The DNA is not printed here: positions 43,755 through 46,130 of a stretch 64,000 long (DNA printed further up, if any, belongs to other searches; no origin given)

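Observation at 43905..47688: Acetogen-style MetV-MetF coupled to a GltD-like flavoprotein carrying ferredoxin and MvhD domains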

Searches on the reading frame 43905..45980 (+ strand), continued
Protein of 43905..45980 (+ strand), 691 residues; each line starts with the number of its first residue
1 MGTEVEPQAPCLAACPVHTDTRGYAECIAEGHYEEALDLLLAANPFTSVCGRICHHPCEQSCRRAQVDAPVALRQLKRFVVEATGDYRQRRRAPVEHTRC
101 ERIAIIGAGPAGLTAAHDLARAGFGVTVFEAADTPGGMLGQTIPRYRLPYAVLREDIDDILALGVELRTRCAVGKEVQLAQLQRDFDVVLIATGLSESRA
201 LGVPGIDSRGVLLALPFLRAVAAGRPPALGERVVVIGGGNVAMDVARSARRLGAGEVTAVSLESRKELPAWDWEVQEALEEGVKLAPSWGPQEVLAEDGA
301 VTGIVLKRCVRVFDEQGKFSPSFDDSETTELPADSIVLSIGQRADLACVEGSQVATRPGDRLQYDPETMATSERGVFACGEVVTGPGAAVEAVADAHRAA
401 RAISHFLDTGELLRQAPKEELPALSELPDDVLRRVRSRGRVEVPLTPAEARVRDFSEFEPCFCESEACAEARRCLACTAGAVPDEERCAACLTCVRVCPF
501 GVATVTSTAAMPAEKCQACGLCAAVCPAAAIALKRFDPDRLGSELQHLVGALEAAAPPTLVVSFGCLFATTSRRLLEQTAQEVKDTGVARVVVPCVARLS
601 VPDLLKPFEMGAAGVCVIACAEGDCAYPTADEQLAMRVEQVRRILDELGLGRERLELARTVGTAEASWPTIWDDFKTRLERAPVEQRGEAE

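Call 78: fold_search(model_id=the predicted structure, library=pdb)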
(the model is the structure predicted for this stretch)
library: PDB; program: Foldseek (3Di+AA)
matches with E <= 10: 1947; with E <= 0.001: 685
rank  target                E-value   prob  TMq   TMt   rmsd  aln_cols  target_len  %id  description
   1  9bov_A                1.3e-41  1.00  0.56  0.33   9.6       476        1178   40  Structure of electron bifurcating Nfn-ABC complexed with NAD from Caldicellulosiruptor saccharolyticus (released 2025-03-05)
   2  8oh5_C                3.9e-40  1.00  0.56  0.34   9.7       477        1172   37  Cryo-EM structure of the electron bifurcating transhydrogenase StnABC complex from Sporomusa Ovata (state 2) (released 2023-09-13)
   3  9n5u_A                1.7e-38  1.00  0.54  0.40  11.3       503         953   33  Structure of the Thermococcus sibiricus NfnABC complex (released 2025-05-07)
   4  5jca_L                1.8e-36  1.00  0.53  0.77   2.9       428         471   32  NADP(H) bound NADH-dependent Ferredoxin:NADP Oxidoreductase (NfnI) from Pyrococcus furiosus (released 2017-04-12)
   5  9n5v_A                3.3e-36  1.00  0.54  0.40   2.4       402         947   38  Structure of the NAD(H)-bound Thermococcus sibiricus NfnABC complex (released 2025-05-07)
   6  5jfc_L                7.9e-36  1.00  0.53  0.77   2.8       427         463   32  NADH-dependent Ferredoxin:NADP Oxidoreductase (NfnI) from Pyrococcus furiosus (released 2017-04-12)
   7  5vj7_A                7.4e-35  1.00  0.52  0.77   3.1       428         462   32  Ferredoxin NADP Oxidoreductase (Xfn) (released 2017-07-19)
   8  4ylf_B                2.6e-34  1.00  0.55  0.79   3.3       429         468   33  Insights into flavin-based electron bifurcation via the NADH-dependent reduced ferredoxin-NADP oxidoreductase structur (released 2015-07-08)
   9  7ljt_B                6.2e-32  1.00  0.51  0.35  21.4       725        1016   19  Porcine Dihydropyrimidine Dehydrogenase (DPD) soaked with 5-Ethynyluracil (5EU), NADPH - 20 minutes (released 2021-04-07)
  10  1h7w_B                6.9e-32  1.00  0.50  0.35  22.1       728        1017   20  Dihydropyrimidine dehydrogenase (DPD) from pig (released 2001-02-23)
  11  1gte_D                7.8e-32  1.00  0.50  0.35  21.6       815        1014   21  DIHYDROPYRIMIDINE DEHYDROGENASE (DPD) FROM PIG, BINARY COMPLEX WITH 5-IODOURACIL (released 2002-04-11)
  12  1h7w_D                9.2e-32  1.00  0.50  0.35  21.6       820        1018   20  Dihydropyrimidine dehydrogenase (DPD) from pig (released 2001-02-23)
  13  1gte_B                1.4e-31  1.00  0.50  0.36  21.5       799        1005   21  DIHYDROPYRIMIDINE DEHYDROGENASE (DPD) FROM PIG, BINARY COMPLEX WITH 5-IODOURACIL (released 2002-04-11)
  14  8f5w_C                1.4e-31  1.00  0.51  0.35  21.2       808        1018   19  Dihydropyrimidine Dehydrogenase (DPD) C671S Mutant Soaked with Dihydrothymine and NADPH Quasi-Anaerobically (released 2023-02-01)
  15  1h7x_A                1.8e-31  1.00  0.50  0.35  21.7       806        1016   20  Dihydropyrimidine dehydrogenase (DPD) from pig, ternary complex of a mutant enzyme (C671A), NADPH and 5-fluorouracil (released 2001-02-23)
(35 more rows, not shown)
